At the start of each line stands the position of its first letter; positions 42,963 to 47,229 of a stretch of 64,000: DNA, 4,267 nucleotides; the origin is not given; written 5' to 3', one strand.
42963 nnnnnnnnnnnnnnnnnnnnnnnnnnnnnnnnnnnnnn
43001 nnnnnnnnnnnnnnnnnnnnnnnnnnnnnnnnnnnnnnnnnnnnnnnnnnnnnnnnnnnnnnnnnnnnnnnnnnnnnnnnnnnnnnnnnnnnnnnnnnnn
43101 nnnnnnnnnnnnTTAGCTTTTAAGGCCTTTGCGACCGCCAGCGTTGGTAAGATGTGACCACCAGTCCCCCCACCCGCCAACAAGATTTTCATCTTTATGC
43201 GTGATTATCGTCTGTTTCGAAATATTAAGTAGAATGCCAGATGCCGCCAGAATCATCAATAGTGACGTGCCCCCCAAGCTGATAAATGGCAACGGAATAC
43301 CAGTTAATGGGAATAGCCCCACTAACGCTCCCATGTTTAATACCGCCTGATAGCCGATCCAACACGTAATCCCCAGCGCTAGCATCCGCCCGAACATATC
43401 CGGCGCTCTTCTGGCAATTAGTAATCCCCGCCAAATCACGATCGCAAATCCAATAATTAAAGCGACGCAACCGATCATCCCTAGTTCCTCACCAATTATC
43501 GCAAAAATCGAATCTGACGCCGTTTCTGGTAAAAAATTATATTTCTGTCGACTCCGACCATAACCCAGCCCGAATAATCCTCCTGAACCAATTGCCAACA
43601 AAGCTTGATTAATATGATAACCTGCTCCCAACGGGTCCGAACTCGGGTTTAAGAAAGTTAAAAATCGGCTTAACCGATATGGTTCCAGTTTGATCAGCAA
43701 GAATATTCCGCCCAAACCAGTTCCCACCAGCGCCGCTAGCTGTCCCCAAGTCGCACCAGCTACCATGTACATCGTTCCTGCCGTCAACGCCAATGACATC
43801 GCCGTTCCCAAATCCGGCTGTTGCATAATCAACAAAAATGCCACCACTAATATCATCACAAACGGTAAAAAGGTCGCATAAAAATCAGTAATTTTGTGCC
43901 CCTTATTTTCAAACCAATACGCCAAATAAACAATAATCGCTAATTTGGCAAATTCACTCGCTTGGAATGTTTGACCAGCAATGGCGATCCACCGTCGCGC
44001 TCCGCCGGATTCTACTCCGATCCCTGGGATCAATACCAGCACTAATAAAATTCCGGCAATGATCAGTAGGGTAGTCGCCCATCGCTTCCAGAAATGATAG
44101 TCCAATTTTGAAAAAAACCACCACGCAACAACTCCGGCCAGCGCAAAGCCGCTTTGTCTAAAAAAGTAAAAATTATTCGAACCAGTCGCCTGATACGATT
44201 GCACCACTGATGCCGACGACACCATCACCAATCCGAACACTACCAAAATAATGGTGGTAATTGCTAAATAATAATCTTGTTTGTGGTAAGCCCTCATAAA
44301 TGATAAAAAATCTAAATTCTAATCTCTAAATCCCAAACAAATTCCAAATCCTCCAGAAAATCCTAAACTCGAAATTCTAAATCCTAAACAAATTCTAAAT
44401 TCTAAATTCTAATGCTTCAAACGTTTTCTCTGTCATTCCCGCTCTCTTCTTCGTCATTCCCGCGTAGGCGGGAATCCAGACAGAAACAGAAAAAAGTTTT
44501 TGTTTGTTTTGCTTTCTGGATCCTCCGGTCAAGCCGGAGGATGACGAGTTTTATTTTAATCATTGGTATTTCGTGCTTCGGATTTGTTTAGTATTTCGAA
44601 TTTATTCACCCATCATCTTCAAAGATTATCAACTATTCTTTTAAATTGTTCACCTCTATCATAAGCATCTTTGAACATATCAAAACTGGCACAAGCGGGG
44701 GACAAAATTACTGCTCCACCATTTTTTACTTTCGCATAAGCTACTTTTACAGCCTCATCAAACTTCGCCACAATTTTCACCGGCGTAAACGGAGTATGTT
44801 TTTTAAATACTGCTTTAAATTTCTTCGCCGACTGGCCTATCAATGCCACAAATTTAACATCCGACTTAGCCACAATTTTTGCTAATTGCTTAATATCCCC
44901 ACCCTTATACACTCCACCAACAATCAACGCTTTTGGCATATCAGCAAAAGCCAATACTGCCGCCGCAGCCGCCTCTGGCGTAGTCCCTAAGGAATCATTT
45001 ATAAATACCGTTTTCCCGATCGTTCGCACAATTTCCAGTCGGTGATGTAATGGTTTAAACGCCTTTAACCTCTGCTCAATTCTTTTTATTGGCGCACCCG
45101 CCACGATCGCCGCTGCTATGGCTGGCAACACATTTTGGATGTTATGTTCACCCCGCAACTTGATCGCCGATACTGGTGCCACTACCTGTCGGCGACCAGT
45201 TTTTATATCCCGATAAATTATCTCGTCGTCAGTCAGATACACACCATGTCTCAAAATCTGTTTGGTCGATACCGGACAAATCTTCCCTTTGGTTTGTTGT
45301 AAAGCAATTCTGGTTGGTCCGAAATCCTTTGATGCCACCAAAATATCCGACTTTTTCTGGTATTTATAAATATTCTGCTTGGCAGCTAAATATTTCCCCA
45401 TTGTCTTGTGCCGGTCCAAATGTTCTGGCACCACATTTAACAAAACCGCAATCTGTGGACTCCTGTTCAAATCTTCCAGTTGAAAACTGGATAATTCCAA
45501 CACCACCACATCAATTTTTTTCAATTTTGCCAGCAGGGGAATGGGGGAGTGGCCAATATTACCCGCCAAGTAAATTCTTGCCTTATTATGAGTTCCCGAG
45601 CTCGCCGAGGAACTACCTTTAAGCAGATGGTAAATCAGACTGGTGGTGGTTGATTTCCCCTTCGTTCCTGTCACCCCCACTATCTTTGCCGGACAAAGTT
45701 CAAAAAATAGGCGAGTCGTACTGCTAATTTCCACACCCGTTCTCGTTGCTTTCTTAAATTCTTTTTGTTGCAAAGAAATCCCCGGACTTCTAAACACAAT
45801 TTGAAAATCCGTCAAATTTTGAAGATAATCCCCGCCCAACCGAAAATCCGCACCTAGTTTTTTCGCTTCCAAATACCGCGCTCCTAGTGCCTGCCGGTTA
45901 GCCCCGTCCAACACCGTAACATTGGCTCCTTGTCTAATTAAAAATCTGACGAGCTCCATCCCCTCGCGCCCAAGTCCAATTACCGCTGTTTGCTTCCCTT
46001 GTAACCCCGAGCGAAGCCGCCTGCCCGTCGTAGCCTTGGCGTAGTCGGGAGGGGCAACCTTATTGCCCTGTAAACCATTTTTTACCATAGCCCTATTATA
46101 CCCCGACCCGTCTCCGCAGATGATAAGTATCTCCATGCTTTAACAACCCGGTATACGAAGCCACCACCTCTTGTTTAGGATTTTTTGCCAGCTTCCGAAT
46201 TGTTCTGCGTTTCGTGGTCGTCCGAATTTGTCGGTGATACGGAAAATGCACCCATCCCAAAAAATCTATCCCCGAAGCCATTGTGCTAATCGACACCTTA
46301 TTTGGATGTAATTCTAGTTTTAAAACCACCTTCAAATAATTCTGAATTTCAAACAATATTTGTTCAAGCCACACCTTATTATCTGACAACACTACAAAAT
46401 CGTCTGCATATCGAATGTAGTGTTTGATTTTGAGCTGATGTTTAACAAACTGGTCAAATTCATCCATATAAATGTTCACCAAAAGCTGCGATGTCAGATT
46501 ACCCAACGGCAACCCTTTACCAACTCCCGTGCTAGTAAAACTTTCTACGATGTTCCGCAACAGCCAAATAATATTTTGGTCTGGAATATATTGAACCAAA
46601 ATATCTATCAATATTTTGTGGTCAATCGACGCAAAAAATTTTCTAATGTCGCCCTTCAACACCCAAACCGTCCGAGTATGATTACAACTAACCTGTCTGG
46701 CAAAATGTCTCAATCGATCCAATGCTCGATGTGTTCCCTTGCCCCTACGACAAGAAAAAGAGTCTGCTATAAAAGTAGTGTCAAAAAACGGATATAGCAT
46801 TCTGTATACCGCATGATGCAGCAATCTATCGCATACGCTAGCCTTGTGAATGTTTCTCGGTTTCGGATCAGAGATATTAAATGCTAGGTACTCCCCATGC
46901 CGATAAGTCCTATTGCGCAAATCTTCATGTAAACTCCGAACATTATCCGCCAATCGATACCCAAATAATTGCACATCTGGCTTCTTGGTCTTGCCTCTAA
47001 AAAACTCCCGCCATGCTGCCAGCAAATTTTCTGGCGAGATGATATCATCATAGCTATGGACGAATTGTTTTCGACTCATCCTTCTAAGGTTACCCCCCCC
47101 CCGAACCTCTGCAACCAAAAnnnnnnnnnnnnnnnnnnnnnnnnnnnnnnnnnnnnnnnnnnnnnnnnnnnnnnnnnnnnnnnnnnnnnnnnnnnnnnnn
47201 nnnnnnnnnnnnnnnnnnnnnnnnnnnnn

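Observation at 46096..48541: Complete diversity-generating retroelement with perfect adenine-specific TR/VR asymmetry, an opposite-strand Avd-like gene and a compact target gene without an evident signal peptide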

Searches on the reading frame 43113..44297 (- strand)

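Call 7: search_protein_families(library=pfam, proteins=[window:43113-44297:-], max_evalue=0.01)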
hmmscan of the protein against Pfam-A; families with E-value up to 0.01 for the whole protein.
window:43113-44297:- (394 aa): 1 family
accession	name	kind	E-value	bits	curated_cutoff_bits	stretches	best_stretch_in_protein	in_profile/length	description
PF01098.24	FTSW_RODA_SPOVE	-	6.9e-107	358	26.4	1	12-363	5-354/356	Cell cycle protein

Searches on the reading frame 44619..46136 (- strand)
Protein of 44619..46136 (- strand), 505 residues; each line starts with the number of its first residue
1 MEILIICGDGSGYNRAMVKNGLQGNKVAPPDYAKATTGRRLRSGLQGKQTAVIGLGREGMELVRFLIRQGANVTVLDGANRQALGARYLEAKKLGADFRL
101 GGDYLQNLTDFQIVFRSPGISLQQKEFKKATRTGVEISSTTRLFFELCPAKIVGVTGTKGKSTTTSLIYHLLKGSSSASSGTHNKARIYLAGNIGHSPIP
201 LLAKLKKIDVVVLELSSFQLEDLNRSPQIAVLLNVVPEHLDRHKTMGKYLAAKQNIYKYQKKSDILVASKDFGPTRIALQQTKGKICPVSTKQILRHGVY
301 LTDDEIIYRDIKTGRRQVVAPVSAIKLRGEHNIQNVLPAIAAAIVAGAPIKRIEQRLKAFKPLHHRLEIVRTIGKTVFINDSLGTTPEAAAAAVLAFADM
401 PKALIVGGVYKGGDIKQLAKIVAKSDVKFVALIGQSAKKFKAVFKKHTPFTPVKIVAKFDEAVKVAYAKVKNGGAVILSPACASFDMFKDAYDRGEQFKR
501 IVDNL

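Call 7: search_protein_families(library=pfam, proteins=[window:44619-46136:-], max_evalue=0.01)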
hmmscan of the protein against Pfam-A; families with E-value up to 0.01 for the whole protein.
window:44619-46136:- (505 aa): 4 families
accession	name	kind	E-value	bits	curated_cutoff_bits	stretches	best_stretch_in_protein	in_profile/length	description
PF08245.18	Mur_ligase_M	-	4.1e-26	92.6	24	1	155-343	1-200/200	Mur ligase middle domain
PF21799.2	MurD-like_N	-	1e-12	48.6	27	1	48-137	1-86/88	Mur ligase MurD-like, N-terminal domain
PF02875.26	Mur_ligase_C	-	6.9e-11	43.5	28.4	1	365-482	1-127/127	Mur ligase, glutamate ligase domain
PF13241.12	NAD_binding_7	-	0.0052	17.8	22.1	0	45-93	5-54/104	Putative NAD(P)-binding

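Call 8: search_protein_families(library=ncbifam, proteins=[window:44619-46136:-], max_evalue=0.01)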
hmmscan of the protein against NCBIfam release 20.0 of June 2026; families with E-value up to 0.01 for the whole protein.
window:44619-46136:- (505 aa): 27 families (the best 25 are shown)
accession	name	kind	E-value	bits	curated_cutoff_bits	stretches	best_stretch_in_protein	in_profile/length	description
TIGR01087.1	murD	equivalog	5.4e-110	368.5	211.95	1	51-503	3-440/441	UDP-N-acetylmuramoyl-L-alanine--D-glutamate ligase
NF008896.0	PRK11929.1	equivalog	1.5e-29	102.4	1023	2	325-476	783-939/965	bifunctional UDP-N-acetylmuramoyl-L-alanyl-D-glutamate--2,6-diaminopimelate ligase MurE/UDP-N-acetylmuramoyl-tripeptide--D-alanyl-D-alanine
TIGR01082.1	murC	equivalog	2.4e-27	96.1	335.1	1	53-392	5-332/449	UDP-N-acetylmuramate--L-alanine ligase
TIGR01143.1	murF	subfamily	4.7e-27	95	288.6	1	145-478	69-402/418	UDP-N-acetylmuramoyl-tripeptide--D-alanyl-D-alanine ligase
NF001126.0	PRK00139.1-4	equivalog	1.7e-25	89.5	373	1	151-379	105-345/486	UDP-N-acetylmuramoyl-L-alanyl-D-glutamate--2,6-diaminopimelate ligase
NF053645.1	pMurC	equivalog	5.4e-25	88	560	2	52-283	3-234/492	pseudomurein biosynthesis peptide ligase pMurC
TIGR01085.1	murE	subfamily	4.5e-24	85.2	257.3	1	143-379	76-336/472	UDP-N-acetylmuramyl-tripeptide synthetase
NF001124.0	PRK00139.1-2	equivalog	1.9e-22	79.7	476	1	140-397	99-371/500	UDP-N-acetylmuramoyl-L-alanyl-D-glutamate--2,6-diaminopimelate ligase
NF053647.1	pMurD2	equivalog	2e-20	73.1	550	2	49-271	2-215/405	pseudomurein biosynthesis peptide ligase pMurD2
NF053646.1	pMurD1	equivalog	6.9e-20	71.1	610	1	50-383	3-336/465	pseudomurein biosynthesis peptide ligase pMurD1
NF001123.0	PRK00139.1-1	equivalog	1.6e-19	70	586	1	150-396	107-369/493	UDP-N-acetylmuramoyl-L-alanyl-D-glutamate--2,6-diaminopimelate ligase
NF033197.0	F430_CfbE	equivalog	2.7e-16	59.6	250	2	326-467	265-418/430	coenzyme F430 synthase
NF053648.1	pMurE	equivalog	2.9e-13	49.4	600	1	152-406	100-358/464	pseudomurein biosynthesis peptide ligase pMurE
NF010628.0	PRK14022.1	equivalog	2e-12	46.6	536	1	151-379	112-345/483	UDP-N-acetylmuramoyl-L-alanyl-D-glutamate--L-lysine ligase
TIGR02068.2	cya_phycin_syn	equivalog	2.5e-11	42.3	850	1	152-426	481-785/862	cyanophycin synthetase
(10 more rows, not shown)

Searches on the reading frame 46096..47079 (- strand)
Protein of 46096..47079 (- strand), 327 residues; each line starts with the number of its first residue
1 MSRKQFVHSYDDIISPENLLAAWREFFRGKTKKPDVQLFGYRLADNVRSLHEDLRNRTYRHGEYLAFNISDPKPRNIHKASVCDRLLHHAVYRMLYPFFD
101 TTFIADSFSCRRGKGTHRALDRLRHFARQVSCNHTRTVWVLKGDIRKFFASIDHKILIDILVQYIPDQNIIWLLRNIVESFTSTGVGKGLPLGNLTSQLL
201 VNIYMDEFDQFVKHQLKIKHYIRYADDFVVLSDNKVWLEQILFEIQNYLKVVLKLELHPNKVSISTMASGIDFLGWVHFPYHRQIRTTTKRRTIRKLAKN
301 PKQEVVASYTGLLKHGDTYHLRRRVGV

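Call 7: search_protein_families(library=pfam, proteins=[window:46096-47079:-], max_evalue=0.01)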
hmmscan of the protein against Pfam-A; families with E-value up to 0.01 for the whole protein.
window:46096-47079:- (327 aa): 1 family
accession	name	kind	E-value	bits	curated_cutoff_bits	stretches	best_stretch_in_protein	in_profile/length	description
PF00078.32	RVT_1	-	8.8e-26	91.3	29.6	1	73-276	8-203/205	Reverse transcriptase (RNA-dependent DNA polymerase)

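Call 8: search_protein_families(library=ncbifam, proteins=[window:46096-47079:-], max_evalue=0.01)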
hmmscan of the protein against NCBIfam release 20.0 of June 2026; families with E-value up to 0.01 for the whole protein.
window:46096-47079:- (327 aa): 8 families
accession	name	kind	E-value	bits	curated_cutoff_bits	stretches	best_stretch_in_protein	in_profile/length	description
TIGR04416.1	group_II_RT_mat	equivalog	1.9e-43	148.9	300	1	37-300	26-289/353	group II intron reverse transcriptase/maturase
NF041747.1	Drt3a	equivalog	1.1e-20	74.4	200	1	135-276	108-260/412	antiviral reverse transcriptase Drt3a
NF038233.2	retron_St85_RT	exception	7.3e-16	58.3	235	1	133-279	84-231/289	retron St85 family RNA-directed DNA polymerase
NF041746.1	Drt2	equivalog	9.9e-16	57.9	390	2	185-299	219-342/416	antiviral reverse transcriptase Drt2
TIGR04499.1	abortive_AbiA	subfamily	1.5e-06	27.3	250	1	125-254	133-278/615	AbiA family abortive infection protein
NF041749.1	Drt4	equivalog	6.8e-06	25.3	450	1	188-271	193-273/489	antiviral reverse transcriptase Drt4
NF042941.1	Retron_TIR_antiphage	equivalog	3.1e-05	23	600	1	133-244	87-196/464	TIR domain-containing anti-phage reverse transcriptase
NF041750.1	Drt5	equivalog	3.6e-05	22.9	550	1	121-264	110-250/484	antiviral reverse transcriptase Drt5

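Call 20: search_solved_structures(query=window:46096-47079:-, max_evalue=0.001, show_alignments=1)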
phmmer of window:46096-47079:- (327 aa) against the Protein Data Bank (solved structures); distinct sequences matched with E-value up to 0.001: 11.
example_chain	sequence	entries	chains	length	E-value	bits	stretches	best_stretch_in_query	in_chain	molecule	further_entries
8ub7_A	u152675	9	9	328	1.3e-40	143.1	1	9-321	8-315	Reverse transcriptase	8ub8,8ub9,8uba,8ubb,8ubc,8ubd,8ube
6ar1_A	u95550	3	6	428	2.3e-19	73.3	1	48-303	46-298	GsI-IIC RT | Trt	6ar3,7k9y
7uim_D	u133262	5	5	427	2.2e-18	70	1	11-305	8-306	Group II intron reverse transcriptase/maturase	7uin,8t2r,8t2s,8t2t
5hhl_A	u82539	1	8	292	1.6e-17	67.2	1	11-278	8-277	Retron-type reverse transcriptase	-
5hhj_A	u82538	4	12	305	3.3e-17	66.1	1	11-278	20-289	Retron-type reverse transcriptase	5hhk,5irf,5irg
6me0_C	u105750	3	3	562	1.1e-16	64.4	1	51-299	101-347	Maturase reverse transcriptase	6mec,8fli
7kft_D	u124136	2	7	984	1.2e-13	54.5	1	31-280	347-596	Cas6-RT-Cas1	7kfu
5g2x_C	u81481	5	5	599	1.6e-13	54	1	45-219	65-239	GROUP II INTRON-ENCODED PROTEIN LTRA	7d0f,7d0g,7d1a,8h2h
8bgj_A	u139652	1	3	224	3.2e-12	49.8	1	139-277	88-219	RNA-directed DNA polymerase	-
9z6y_A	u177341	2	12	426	3.7e-05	26.6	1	144-233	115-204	Drt3a reverse transcriptase protein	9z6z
9c0i_A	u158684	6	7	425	0.00099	21.9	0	187-264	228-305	Reverse transcriptase/maturase family protein | Antiviral reverse transcriptase Drt2 | RNA-dependent DNA polymerase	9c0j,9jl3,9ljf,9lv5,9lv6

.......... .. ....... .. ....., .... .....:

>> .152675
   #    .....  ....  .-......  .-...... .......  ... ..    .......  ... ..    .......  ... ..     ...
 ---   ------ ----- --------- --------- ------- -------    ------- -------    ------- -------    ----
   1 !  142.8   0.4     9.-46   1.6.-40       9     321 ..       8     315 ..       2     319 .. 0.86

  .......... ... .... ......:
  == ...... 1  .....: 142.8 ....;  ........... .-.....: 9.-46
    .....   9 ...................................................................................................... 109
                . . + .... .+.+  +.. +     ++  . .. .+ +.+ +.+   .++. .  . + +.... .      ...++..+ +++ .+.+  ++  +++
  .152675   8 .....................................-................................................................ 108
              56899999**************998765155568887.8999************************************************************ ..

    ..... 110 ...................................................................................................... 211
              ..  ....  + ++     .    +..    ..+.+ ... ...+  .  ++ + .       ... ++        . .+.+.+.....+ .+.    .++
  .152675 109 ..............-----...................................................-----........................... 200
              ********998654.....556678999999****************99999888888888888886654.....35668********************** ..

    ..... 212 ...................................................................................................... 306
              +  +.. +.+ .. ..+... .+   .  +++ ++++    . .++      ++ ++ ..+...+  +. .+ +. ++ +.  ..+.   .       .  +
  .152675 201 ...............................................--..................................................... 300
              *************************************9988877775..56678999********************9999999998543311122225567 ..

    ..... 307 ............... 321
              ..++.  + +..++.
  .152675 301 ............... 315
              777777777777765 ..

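Call 55: find_related_loci(query=A3, collection=genome_contigs, flank=4000)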
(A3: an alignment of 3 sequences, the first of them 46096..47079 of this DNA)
Query A3 (327 aa) in genome_contigs; peptide patterns used: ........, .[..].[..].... (x = any residue, [..] = any of these).
599 stretches matched a pattern (row limit reached: there are more); 576 encode a relative of the query (tblastn E <= 1e-3); the best 80 are kept; 80 distinct loci.
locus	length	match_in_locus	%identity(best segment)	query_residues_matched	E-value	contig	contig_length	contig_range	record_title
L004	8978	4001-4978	66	1-325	6e-148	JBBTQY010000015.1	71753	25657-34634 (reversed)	MAG: Patescibacteria group bacterium isolate H41-bin076_1 H41_bin076_1_000000000015, whole genome shotgun sequence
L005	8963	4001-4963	65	5-325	1e-145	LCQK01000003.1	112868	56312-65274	MAG: Candidatus Jorgensenbacteria bacterium GW2011_GWB1_50_10 UY55_C0003, whole genome shotgun sequence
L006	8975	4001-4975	66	1-325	2e-145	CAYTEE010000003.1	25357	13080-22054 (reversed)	MAG TPA_asm: uncultured Candidatus Saccharibacteria bacterium isolate SRP050083_co2_44 genome assembly, contig: NODE_124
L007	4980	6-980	64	5-325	4e-143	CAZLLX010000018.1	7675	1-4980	MAG TPA_asm: uncultured Candidatus Saccharibacteria bacterium isolate SRP135725_co3_23 genome assembly, contig: NODE_125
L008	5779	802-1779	66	1-326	3e-142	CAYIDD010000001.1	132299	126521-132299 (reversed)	MAG TPA_asm: uncultured Candidatus Saccharibacteria bacterium isolate ERP119705_co18_166 genome assembly, contig: NODE_5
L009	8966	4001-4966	65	5-325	2e-142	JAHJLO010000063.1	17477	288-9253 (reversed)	MAG: Patescibacteria group bacterium isolate Old_saline.mb.14 Old_saline.mb.14_k141_670284, whole genome shotgun sequenc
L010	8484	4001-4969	65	3-325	9e-141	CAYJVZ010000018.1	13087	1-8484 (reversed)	MAG TPA_asm: uncultured Candidatus Saccharibacteria bacterium isolate ERP125453_co1_471 genome assembly, contig: NODE_51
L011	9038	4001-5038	63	1-327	3e-140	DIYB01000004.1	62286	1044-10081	MAG TPA_asm: Patescibacteria group bacterium UBA6065 UBA6065_contig_2560, whole genome shotgun sequence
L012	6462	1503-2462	63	5-325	6e-140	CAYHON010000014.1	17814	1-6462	MAG TPA_asm: uncultured Candidatus Saccharibacteria bacterium isolate ERP119705_co14_178 genome assembly, contig: NODE_3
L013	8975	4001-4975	62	1-325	3e-139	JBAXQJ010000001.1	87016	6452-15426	MAG: bacterium isolate ELA554 MAG554_1, whole genome shotgun sequence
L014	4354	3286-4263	64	1-325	3e-141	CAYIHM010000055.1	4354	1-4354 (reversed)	MAG TPA_asm: uncultured Candidatus Saccharibacteria bacterium isolate ERP119705_co24_246 genome assembly, contig: NODE_3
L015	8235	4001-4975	64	1-325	2e-138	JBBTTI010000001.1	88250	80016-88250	MAG: Patescibacteria group bacterium isolate H14-bin043_1 H14_bin043_1_000000000001, whole genome shotgun sequence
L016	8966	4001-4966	65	5-325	2e-138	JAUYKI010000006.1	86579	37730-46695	MAG: bacterium isolate C24_metabat.bin.189 C24_k141_173229, whole genome shotgun sequence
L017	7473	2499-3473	63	1-325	1e-138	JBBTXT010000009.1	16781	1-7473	MAG: Patescibacteria group bacterium isolate H51-bin081_1 H51_bin081_1_000000000009, whole genome shotgun sequence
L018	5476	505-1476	63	1-325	5e-138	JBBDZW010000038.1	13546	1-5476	MAG: Candidatus Paceibacterota bacterium isolate LejiaD_43_13 Lejia_D_7130_length_13546_cov_8, whole genome shotgun sequ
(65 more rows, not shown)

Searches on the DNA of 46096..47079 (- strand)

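Call 80: search_rna_families(source=L073, start=3100, end=3700, threshold=evalue, max_evalue=10)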
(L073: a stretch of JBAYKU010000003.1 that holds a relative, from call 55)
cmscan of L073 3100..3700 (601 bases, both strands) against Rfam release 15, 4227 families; matches with E-value up to 10: 14.
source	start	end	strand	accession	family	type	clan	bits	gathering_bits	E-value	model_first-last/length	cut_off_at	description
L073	3131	3241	+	RF01858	RsaF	Gene; sRNA;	-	23.2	60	0.042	1-119/119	no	RNA Staph. aureus F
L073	3162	3193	-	RF02795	Pab91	Gene; snRNA; snoRNA; HACA-box;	-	21.2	71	0.21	1-57/57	no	Pab91 RNA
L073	3162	3196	+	RF03664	MIR6288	Gene; miRNA;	-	19.3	74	0.46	1-92/92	no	MIR6288 microRNA precursor family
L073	3160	3248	-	RF02450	ncr1175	Gene; sRNA;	-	18.8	60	0.77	1-110/110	no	Bacillus sRNA ncr1175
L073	3126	3209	+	RF01719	Pseudomon-1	Gene; sRNA;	-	17.4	50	0.73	1-116/116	no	Pseudomon-1/ErsA RNA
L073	3282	3363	-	RF04031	mir-2686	Gene; miRNA;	-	17.4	90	1.3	1-68/68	no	mir-2686 microRNA precursor family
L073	3164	3192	-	RF00914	mir-674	Gene; miRNA;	-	17.3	93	3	1-77/77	no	mir-674 microRNA precursor family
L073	3163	3195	+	RF02266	XIST_intron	Gene; lncRNA;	-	17.2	70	3.3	1-68/68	no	XIST 3' intron conserved motif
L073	3161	3197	-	RF04209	MIR7533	Gene; miRNA;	-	16.6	230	0.8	1-249/249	no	MIR7533 microRNA precursor family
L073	3162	3196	+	RF04209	MIR7533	Gene; miRNA;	-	16.3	230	0.94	1-249/249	no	MIR7533 microRNA precursor family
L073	3163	3195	-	RF02266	XIST_intron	Gene; lncRNA;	-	16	70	6.4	1-68/68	no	XIST 3' intron conserved motif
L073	3153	3243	+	RF01005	MIR530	Gene; miRNA;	-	15.7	85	3.4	35-140/172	no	MIR530 microRNA precursor family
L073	3157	3200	-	RF04112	MIR5512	Gene; miRNA;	-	15.2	139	8.7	1-132/132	no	MIR5512 microRNA precursor family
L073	3100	3200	+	RF02637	EF0408_EF0409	Gene; sRNA;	-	12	440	1.1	309-412/412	5'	Enterococcus sRNA EF0408_EF0409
